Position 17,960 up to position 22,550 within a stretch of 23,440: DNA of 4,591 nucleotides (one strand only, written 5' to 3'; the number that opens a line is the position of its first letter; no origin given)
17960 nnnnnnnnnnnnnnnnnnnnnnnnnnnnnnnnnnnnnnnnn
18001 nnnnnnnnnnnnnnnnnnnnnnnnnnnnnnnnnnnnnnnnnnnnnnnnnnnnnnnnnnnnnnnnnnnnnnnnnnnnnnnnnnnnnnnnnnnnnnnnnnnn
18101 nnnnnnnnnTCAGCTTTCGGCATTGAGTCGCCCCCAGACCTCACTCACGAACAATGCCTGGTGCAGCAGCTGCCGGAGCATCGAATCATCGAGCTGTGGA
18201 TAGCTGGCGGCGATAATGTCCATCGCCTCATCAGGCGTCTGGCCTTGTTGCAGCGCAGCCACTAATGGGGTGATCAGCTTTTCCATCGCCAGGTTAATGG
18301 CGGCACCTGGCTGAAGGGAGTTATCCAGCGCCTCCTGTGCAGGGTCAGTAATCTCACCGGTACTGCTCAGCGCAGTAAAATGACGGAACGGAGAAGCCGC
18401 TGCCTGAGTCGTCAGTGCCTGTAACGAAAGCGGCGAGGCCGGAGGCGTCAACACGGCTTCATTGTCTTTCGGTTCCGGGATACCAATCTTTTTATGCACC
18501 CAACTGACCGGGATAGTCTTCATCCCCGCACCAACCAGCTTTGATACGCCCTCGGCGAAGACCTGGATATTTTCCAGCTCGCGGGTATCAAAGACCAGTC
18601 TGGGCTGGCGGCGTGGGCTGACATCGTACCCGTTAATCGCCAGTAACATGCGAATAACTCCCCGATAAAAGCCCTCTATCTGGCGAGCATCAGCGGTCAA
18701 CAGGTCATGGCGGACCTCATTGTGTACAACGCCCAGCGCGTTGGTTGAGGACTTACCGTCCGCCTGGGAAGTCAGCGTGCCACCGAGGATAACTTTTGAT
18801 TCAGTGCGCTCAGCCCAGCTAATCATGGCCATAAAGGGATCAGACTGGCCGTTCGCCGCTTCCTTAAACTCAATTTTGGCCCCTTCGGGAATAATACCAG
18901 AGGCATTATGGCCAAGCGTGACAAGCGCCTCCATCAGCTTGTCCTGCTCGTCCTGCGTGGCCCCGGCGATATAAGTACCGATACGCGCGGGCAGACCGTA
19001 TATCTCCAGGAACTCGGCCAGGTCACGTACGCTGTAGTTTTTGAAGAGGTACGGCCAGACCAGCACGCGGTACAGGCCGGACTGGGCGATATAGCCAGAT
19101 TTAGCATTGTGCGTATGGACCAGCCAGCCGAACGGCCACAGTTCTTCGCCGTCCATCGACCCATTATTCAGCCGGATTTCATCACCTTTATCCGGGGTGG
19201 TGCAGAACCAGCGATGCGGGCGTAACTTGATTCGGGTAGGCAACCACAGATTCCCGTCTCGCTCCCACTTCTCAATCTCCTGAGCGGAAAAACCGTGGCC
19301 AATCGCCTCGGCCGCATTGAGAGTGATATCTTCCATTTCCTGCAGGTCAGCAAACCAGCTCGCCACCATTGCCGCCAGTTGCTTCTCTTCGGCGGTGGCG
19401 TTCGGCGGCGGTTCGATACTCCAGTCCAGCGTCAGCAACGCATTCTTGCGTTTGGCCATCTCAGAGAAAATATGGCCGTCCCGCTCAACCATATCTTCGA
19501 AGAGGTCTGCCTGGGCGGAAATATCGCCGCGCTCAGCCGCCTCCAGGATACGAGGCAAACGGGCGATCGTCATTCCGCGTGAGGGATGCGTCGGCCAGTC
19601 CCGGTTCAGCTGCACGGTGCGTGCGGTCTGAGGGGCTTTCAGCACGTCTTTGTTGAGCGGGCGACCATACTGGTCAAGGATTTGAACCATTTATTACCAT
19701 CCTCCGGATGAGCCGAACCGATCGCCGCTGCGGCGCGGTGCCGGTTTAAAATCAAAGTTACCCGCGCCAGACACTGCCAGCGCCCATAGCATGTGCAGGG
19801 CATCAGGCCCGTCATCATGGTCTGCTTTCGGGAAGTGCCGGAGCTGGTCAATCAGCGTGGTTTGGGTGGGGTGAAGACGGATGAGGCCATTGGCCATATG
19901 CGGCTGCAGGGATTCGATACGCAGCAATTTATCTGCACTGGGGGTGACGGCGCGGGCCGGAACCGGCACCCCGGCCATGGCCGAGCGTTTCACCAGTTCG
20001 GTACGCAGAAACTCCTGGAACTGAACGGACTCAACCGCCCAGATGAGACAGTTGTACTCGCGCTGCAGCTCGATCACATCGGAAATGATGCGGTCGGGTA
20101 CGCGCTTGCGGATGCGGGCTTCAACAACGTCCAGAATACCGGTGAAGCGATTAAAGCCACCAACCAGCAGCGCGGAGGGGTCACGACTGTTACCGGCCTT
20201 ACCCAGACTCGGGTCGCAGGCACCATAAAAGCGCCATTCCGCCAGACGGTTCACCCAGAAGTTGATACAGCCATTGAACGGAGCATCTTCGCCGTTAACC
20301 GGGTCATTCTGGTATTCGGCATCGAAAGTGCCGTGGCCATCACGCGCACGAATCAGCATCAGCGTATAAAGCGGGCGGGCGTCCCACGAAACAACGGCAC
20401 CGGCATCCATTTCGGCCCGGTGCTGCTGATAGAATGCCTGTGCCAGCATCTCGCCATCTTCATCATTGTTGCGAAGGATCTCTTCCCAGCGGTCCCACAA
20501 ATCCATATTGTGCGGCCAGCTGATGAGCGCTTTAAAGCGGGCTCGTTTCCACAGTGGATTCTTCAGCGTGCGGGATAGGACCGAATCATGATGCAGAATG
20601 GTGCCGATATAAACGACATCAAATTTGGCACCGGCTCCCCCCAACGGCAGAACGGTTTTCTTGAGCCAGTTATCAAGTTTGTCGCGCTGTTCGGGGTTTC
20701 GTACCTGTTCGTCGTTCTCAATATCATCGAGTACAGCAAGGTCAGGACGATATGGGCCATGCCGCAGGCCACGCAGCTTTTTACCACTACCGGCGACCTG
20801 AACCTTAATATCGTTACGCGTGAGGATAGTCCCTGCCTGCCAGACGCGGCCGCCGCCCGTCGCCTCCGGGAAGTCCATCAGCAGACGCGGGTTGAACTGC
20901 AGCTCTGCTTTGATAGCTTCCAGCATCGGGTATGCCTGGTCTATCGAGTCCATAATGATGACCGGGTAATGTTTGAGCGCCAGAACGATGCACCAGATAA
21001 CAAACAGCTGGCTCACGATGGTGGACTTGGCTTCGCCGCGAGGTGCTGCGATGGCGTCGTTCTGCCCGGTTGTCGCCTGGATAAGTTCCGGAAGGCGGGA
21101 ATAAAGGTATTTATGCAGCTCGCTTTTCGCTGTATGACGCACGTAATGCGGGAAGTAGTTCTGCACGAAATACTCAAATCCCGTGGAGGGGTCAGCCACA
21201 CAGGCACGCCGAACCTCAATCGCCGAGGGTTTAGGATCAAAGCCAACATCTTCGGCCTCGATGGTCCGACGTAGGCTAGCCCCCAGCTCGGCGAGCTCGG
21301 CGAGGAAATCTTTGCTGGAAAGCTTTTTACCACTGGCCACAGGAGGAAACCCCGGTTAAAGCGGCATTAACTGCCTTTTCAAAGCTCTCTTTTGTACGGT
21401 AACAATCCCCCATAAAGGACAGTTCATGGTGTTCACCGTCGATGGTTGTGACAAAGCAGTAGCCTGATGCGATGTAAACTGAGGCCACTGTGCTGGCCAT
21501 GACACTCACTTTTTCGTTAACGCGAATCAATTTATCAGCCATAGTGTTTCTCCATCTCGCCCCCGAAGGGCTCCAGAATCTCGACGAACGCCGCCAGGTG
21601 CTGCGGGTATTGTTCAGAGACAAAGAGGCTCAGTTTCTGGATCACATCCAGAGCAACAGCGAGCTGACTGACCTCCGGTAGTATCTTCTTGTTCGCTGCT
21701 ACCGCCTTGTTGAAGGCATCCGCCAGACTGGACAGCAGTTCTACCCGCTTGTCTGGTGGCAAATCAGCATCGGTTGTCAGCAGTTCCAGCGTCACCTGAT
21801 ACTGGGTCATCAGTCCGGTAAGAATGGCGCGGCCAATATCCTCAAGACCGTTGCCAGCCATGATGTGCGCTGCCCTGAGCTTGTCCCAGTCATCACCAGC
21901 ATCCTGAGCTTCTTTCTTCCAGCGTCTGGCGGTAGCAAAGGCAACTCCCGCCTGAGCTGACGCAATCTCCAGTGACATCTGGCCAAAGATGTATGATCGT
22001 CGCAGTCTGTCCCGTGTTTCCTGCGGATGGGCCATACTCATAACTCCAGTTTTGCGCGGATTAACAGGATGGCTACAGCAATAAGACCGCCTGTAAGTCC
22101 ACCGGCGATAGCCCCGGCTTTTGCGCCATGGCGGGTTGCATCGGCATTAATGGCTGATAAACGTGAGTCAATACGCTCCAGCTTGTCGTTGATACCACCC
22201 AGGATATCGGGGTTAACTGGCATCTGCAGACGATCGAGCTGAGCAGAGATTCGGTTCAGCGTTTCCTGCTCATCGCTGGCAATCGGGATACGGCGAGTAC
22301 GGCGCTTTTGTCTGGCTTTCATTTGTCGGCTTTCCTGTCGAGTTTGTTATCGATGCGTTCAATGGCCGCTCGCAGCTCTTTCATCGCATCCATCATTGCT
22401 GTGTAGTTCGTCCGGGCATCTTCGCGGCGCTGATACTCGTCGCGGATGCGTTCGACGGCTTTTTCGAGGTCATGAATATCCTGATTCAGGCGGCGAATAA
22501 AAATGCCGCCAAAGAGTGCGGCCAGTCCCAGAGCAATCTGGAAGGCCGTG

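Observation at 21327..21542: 71-aa ORF translationally coupled between the small and large terminase genes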

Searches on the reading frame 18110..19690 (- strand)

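Call 3: search_protein_families(library=pfam, proteins=[window:18110-19690:-], max_evalue=0.1)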
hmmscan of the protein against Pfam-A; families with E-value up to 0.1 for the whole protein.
window:18110-19690:- (526 aa): 1 family
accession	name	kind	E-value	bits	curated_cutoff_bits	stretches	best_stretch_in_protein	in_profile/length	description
PF06074.18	Portal_Mu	-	1.5e-96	324.1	23.9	1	62-404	2-336/336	Portal protein of Mu bacteriophage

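Call 4: search_protein_families(library=phrogs, proteins=[window:18110-19690:-], max_evalue=0.1)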
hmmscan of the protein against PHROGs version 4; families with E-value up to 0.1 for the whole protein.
window:18110-19690:- (526 aa): 8 families
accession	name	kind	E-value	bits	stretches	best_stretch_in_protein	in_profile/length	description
phrog_113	-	head and packaging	1.1e-182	611.2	1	1-525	10-516/1272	portal protein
phrog_10231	-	unknown function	3.3e-47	162.1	1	266-524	1-254/256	-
phrog_23254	-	unknown function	1.8e-25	90.8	1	29-146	28-145/154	-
phrog_25139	-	unknown function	2e-19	70.7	1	189-284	6-101/108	-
phrog_35074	-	unknown function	1.7e-17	63.6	1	215-413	179-368/890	-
phrog_24033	-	unknown function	3.5e-08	34.8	1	1-92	1-93/111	-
phrog_38525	-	unknown function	8.6e-08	33.3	1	461-523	6-68/73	-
phrog_30902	-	unknown function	0.028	15.6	0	485-513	2-30/74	-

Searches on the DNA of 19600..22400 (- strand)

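Call 5: search_dna_similar(query=window:19600-22400:-, collection=phages, mode=near, max_rows=20)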
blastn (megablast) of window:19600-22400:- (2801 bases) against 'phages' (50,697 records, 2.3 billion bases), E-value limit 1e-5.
No match.

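Call 8: search_dna_similar(query=window:19600-22400:-, collection=ecoli_genomes, mode=near, max_rows=15)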
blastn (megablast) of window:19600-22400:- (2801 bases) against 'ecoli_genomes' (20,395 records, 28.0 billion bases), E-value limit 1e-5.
Records with a match: 1; places in all: 1; records where one place covers at least 80% of the query: 0.
Genomes with a match: 1 of 5426; with a place that covers at least 80% of the query: 0. Places per genome that has any: lowest 1, median 1, highest 1. On chromosomes: 1 places; on plasmids: 0.
Best place of each record, by identity: 60-80% 1.
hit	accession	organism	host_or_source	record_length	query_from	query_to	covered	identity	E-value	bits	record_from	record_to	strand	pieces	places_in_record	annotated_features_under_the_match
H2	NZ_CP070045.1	Escherichia coli strain FDAARGOS_1303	Homo sapiens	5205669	1082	2794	61%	78.9%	0e+0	1151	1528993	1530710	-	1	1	terL: phage terminase large subunit | DUF935 domain-containing protein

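Call 49: get_annotated_region(hit=H2, flank=4000)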
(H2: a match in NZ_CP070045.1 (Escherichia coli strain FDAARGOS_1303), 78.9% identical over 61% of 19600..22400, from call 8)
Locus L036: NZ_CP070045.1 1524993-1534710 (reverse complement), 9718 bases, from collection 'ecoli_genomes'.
description: Escherichia coli strain FDAARGOS_1303 chromosome, complete genome
organism: Escherichia coli strain FDAARGOS_1303 (NCBI taxid 562)
replicon: chromosome; assembly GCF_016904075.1
host: Homo sapiens; source: missing; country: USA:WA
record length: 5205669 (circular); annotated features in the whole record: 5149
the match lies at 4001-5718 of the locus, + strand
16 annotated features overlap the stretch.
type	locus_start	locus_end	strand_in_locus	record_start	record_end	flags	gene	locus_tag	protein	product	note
CDS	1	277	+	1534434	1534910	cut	-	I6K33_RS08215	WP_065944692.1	gp16 family protein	-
CDS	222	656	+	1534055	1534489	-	-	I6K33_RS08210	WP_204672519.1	Mor transcription activator family protein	-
CDS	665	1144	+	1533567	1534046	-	-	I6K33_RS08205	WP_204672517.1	hypothetical protein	-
CDS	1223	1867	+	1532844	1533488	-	-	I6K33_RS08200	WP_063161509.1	glycoside hydrolase family 19 protein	-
CDS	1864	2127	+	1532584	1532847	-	-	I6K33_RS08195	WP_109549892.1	DUF2644 domain-containing protein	-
CDS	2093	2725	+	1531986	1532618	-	-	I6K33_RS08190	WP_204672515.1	hypothetical protein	-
CDS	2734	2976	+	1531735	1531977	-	-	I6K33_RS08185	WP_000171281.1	hypothetical protein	-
CDS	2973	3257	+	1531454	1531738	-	-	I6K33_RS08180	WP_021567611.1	hypothetical protein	-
CDS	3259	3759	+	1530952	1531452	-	-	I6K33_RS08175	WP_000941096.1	DUF1804 family protein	-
CDS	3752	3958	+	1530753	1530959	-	-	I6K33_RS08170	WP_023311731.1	hypothetical protein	-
CDS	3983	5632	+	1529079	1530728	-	terL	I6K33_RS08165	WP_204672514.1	phage terminase large subunit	-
CDS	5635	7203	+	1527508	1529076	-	-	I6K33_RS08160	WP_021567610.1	DUF935 domain-containing protein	-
CDS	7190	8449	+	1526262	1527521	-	-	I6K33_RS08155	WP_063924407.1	phage head morphogenesis protein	-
CDS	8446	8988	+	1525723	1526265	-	-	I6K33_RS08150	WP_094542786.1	phage virion morphogenesis protein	-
CDS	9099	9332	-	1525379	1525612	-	-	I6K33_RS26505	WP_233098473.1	hypothetical protein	-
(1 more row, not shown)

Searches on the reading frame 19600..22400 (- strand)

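Call 70: search_protein_families(library=ncbifam, proteins=[L036:3752-3958:+], max_evalue=0.01)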
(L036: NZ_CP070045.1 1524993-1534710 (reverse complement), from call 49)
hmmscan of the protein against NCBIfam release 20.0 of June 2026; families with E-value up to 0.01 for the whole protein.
L036:3752-3958:+ (68 aa): 0 families

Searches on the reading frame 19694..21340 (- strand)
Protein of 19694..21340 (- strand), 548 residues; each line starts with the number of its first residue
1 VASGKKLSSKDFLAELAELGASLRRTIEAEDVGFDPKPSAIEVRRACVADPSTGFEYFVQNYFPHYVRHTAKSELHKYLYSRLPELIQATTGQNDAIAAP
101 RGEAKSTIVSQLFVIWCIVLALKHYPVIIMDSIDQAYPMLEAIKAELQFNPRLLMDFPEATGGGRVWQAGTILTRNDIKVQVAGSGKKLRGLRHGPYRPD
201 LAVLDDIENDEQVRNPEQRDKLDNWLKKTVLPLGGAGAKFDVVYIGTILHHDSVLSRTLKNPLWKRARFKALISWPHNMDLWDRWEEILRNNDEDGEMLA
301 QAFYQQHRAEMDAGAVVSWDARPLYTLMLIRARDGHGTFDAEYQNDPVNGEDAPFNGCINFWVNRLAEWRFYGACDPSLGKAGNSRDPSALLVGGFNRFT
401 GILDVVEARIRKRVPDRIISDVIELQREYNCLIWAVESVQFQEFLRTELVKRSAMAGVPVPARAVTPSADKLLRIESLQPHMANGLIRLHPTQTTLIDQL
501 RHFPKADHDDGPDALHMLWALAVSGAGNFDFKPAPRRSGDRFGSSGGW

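Call 3: search_protein_families(library=pfam, proteins=[window:19694-21340:-], max_evalue=0.1)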
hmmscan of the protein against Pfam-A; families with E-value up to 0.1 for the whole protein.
window:19694-21340:- (548 aa): 0 families

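Call 4: search_protein_families(library=phrogs, proteins=[window:19694-21340:-], max_evalue=0.1)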
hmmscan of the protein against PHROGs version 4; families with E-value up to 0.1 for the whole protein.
window:19694-21340:- (548 aa): 7 families
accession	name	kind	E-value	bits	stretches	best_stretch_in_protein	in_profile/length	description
phrog_38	-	head and packaging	5.7e-136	456.1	1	5-537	216-718/760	terminase large subunit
phrog_5573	-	head and packaging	1.1e-08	35.9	1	331-529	41-241/250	terminase large subunit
phrog_14112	-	unknown function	6.3e-06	26.8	1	57-221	65-234/247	-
phrog_4758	-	head and packaging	1.2e-05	25.8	1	55-230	20-190/243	terminase large subunit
phrog_28155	-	head and packaging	8e-05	23.6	1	95-239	62-196/260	terminase large subunit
phrog_12171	-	head and packaging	0.0013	19.9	1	455-515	28-88/110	terminase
phrog_17672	-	head and packaging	0.008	16.2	1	94-253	67-222/395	terminase large subunit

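Call 70: search_protein_families(library=ncbifam, proteins=[window:19694-21340:-], max_evalue=0.01)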
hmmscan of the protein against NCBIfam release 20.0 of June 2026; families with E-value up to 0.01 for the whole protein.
window:19694-21340:- (548 aa): 2 families
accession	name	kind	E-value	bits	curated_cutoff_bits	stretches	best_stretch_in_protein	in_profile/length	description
TIGR01630.1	psiM2_ORF9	equivalog_domain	2.2e-31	109.3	41.65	1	387-520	1-138/142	phage terminase large subunit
NF033889.1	termin_lrg_T7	equivalog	2.1e-09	36.7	150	1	57-259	4-192/500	phage terminase large subunit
